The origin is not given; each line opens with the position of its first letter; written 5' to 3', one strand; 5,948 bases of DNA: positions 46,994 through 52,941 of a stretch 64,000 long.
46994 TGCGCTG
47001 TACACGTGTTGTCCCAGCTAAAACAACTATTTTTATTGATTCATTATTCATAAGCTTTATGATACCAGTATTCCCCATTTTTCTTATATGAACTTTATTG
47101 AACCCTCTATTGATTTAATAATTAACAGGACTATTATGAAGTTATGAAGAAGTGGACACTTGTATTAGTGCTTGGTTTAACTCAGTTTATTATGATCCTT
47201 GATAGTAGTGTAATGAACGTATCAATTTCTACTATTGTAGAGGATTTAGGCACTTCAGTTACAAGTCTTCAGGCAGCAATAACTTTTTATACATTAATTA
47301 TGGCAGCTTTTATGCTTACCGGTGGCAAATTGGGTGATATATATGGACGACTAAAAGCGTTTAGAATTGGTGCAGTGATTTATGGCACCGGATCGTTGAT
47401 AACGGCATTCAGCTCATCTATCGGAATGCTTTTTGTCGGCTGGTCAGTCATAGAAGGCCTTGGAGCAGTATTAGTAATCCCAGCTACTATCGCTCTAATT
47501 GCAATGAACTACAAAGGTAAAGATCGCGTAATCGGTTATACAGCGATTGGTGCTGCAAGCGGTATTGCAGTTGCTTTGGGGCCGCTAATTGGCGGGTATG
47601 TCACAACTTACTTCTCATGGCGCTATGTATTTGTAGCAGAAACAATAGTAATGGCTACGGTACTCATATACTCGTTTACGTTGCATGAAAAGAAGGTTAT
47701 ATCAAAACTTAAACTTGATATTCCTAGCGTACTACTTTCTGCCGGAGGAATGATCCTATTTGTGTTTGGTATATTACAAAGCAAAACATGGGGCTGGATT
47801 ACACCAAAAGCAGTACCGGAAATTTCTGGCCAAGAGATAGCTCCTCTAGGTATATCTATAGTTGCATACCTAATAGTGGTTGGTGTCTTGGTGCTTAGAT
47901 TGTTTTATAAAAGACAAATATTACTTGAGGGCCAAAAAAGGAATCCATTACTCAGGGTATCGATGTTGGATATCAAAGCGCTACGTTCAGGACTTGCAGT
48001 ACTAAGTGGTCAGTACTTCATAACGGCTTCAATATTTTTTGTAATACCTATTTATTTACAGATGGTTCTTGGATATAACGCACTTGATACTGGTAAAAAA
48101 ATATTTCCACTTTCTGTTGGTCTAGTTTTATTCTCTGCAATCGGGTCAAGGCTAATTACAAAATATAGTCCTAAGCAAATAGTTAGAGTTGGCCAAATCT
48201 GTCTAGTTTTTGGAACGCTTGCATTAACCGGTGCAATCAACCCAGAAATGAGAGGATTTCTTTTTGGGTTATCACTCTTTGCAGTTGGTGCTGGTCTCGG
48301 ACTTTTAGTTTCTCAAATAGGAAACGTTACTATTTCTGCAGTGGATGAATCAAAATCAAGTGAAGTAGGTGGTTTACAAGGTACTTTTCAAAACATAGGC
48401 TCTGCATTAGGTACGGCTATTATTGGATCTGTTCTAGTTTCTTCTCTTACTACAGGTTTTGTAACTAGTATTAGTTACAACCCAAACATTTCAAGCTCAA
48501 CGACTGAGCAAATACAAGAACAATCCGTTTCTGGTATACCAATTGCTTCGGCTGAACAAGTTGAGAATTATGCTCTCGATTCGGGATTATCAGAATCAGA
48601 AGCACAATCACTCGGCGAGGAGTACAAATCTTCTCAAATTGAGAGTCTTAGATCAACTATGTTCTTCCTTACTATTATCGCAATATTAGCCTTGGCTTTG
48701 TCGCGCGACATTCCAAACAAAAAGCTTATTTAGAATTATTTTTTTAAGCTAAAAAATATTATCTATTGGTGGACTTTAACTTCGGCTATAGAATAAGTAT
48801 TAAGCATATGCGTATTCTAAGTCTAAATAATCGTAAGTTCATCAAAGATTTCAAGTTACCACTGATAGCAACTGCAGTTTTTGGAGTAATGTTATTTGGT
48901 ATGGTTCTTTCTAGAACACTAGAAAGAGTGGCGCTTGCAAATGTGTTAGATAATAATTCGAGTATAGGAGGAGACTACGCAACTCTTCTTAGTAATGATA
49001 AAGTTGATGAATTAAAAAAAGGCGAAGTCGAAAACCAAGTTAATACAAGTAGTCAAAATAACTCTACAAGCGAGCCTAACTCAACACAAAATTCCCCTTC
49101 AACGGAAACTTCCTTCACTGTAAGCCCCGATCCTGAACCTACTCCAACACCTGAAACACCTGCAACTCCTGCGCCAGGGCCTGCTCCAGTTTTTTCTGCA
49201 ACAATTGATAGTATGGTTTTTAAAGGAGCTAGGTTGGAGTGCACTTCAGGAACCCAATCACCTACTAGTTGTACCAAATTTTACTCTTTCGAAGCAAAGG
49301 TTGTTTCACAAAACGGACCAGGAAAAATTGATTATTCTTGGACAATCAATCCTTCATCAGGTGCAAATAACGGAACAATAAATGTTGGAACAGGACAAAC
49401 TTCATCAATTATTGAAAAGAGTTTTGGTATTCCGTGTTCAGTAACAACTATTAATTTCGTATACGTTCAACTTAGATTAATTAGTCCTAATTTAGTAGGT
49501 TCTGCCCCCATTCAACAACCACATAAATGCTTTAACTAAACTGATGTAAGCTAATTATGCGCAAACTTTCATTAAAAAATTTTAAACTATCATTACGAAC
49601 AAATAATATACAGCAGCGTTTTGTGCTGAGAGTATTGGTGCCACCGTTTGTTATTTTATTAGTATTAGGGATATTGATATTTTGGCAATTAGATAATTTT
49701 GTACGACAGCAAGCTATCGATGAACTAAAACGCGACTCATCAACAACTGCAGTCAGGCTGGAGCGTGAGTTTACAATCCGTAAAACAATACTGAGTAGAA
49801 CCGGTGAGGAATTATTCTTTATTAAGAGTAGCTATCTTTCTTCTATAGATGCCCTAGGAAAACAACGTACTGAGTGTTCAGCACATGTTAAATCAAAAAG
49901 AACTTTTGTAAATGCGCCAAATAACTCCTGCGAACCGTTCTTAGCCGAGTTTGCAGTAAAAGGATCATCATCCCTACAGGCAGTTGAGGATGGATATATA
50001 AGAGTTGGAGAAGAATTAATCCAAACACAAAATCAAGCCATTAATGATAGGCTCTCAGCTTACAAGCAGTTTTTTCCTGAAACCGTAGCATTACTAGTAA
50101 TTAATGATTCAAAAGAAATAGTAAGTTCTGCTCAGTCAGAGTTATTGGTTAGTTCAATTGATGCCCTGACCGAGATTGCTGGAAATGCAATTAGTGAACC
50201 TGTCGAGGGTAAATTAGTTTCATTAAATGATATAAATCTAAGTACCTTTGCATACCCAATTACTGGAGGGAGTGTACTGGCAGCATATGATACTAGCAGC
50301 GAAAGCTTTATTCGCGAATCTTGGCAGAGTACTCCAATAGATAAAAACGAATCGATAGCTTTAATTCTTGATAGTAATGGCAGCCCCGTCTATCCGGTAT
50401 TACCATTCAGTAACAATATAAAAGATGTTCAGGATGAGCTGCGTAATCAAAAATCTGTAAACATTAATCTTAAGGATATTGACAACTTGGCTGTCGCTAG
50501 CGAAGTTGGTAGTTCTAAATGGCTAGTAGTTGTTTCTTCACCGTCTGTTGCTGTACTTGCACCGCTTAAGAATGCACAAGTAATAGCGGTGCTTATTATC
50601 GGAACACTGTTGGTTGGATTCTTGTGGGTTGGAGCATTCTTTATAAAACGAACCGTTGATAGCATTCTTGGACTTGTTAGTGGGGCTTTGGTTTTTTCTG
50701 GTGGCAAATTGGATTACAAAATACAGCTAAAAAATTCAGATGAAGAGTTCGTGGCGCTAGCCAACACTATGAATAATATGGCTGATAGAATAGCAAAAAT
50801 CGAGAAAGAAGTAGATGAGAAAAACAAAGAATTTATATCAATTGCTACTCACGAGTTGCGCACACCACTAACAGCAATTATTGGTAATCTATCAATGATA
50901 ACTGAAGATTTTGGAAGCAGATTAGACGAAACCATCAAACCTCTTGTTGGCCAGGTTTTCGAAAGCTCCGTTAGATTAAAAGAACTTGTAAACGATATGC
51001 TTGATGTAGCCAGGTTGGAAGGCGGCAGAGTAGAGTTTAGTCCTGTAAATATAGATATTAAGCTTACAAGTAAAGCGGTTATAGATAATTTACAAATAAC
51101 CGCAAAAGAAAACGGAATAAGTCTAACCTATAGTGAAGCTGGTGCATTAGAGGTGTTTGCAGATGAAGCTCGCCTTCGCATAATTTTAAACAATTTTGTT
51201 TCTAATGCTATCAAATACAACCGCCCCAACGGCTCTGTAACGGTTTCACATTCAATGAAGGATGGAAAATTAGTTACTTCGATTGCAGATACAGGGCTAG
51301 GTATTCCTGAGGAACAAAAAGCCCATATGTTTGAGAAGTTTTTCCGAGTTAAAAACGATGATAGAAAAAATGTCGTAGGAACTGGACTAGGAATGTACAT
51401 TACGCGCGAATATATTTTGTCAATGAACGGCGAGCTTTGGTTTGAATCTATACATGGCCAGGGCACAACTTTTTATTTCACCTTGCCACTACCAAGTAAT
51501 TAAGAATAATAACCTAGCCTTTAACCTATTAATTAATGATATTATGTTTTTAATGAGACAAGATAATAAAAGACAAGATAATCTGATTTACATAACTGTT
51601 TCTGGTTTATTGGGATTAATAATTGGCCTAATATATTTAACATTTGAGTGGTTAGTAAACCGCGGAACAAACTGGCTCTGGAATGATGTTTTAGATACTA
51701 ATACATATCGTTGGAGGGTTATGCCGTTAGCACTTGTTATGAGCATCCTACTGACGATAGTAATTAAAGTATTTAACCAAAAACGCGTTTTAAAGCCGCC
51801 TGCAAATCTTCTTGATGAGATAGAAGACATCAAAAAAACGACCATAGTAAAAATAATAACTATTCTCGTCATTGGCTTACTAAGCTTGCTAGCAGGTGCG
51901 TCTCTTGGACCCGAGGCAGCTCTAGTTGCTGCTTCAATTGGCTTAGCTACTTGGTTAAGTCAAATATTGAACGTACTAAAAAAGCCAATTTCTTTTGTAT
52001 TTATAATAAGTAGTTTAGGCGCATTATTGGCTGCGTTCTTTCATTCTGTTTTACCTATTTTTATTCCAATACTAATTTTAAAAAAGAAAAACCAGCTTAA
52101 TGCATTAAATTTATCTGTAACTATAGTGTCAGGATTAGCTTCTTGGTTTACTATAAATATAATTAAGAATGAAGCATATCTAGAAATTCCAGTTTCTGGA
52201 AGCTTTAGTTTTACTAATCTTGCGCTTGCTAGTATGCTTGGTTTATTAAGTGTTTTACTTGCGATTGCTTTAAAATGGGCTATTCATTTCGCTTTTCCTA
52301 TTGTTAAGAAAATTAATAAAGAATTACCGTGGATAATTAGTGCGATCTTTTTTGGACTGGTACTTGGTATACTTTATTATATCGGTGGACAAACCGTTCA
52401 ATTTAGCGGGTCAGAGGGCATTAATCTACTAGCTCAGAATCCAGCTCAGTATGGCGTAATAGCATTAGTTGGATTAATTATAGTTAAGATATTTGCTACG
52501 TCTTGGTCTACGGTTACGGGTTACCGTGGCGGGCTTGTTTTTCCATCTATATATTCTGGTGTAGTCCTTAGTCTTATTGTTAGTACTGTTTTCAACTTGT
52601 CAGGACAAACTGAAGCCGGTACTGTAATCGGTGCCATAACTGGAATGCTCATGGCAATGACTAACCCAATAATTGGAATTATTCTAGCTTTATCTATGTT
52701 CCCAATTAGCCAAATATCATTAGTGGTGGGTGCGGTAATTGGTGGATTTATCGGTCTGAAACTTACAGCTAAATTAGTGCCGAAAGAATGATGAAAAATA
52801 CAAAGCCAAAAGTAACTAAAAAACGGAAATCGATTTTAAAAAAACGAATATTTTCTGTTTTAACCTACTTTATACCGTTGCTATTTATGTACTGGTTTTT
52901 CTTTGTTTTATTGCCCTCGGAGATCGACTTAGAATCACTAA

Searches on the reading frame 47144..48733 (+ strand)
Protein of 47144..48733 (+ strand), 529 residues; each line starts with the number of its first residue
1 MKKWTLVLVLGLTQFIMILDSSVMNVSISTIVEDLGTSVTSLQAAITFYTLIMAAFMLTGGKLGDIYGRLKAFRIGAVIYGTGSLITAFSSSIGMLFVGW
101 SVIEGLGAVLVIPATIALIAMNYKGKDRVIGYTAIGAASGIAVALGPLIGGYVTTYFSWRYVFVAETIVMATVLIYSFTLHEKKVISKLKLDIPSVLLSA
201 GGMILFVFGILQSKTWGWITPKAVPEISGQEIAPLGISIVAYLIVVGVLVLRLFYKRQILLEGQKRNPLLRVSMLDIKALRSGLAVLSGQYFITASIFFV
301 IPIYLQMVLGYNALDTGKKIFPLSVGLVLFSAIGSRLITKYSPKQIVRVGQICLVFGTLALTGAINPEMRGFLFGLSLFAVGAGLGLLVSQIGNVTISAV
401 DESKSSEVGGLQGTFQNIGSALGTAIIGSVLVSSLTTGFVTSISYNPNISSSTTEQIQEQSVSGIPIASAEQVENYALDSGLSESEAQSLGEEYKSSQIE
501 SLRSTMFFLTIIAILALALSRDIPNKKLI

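Call 52: search_protein_families(library=pfam, proteins=[window:47144-48733:+], max_evalue=0.0001)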
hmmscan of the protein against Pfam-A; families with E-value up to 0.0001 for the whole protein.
window:47144-48733:+ (529 aa): 1 family
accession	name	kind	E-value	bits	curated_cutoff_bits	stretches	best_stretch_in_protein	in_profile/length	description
PF07690.21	MFS_1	-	4.9e-42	144.5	33.4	1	11-424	2-347/347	Major Facilitator Superfamily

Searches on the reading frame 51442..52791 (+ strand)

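Call 3: search_protein_families(library=pfam, proteins=[window:51442-52791:+], max_evalue=0.01)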
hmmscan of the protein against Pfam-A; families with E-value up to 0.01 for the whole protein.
window:51442-52791:+ (449 aa): 1 family
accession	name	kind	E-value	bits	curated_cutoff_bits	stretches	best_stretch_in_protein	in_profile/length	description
PF00654.25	Voltage_CLC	-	4.5e-21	75.8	24.8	1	137-431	39-336/346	Voltage gated chloride channel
